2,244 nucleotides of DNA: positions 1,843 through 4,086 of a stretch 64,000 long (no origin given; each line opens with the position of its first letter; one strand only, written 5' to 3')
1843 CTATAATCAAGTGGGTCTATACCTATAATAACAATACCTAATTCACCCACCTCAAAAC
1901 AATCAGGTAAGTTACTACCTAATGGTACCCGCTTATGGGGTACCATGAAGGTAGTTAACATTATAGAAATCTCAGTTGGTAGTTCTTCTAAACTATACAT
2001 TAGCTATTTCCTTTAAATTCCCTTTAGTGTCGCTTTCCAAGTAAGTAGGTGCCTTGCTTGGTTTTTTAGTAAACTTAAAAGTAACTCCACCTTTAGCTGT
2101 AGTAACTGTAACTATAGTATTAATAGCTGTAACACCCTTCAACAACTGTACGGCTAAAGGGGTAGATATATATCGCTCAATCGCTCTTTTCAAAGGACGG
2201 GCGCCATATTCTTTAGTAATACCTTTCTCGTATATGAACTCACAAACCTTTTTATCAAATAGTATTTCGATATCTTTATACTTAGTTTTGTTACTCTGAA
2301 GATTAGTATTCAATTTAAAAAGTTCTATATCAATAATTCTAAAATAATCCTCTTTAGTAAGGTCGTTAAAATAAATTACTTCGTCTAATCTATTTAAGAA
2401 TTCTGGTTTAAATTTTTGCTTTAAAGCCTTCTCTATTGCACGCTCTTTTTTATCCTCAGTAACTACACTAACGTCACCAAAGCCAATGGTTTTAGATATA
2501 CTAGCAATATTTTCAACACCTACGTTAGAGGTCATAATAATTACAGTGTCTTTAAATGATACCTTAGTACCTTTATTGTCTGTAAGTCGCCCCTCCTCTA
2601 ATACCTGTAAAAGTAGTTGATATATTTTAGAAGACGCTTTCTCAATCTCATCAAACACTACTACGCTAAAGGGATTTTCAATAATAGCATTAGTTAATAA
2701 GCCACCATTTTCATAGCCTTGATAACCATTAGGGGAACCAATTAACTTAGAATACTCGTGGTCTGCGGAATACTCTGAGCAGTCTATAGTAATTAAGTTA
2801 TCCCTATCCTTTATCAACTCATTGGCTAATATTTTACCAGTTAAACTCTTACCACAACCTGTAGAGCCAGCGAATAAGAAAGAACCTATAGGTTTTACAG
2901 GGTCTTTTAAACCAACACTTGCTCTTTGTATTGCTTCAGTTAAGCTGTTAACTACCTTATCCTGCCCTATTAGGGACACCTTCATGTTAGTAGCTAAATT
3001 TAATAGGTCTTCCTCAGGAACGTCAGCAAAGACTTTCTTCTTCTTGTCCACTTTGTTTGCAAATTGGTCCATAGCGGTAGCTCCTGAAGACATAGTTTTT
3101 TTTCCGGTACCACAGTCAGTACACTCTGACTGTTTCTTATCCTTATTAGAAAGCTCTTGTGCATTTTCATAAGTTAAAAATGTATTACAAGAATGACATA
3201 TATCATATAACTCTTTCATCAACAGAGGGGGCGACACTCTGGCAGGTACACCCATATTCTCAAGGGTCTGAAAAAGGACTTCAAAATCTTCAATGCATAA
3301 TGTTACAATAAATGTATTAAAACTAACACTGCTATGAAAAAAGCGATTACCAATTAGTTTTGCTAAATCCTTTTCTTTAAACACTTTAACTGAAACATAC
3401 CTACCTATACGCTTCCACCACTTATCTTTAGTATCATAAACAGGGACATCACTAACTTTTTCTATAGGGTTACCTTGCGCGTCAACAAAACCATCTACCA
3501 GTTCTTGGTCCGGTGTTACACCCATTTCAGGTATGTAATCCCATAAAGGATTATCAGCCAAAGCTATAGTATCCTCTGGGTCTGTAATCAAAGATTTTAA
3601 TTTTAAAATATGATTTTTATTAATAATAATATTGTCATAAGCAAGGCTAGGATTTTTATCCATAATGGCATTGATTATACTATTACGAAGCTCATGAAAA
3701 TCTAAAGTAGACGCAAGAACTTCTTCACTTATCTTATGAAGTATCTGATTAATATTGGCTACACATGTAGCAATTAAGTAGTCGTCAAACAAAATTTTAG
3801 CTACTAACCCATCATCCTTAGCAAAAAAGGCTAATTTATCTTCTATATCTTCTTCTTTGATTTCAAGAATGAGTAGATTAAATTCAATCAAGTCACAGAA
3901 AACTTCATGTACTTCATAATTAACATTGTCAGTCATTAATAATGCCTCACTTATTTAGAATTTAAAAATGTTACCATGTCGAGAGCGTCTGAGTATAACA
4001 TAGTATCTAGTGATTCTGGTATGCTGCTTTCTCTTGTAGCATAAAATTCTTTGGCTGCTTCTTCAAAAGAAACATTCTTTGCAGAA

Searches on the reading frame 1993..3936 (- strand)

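Call 6: search_protein_families(library=phrogs, proteins=[window:1993-3936:-], max_evalue=0.00001)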
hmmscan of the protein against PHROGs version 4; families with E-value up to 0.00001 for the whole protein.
window:1993-3936:- (647 aa): 2 families
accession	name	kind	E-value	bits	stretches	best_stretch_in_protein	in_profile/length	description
phrog_4871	-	other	4.4e-106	357.1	1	300-625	446-759/764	ATP-dependent protease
phrog_5846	-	DNA, RNA and nucleotide metabolism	3.6e-06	27.5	0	322-449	18-121/380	clamp loader of DNA polymerase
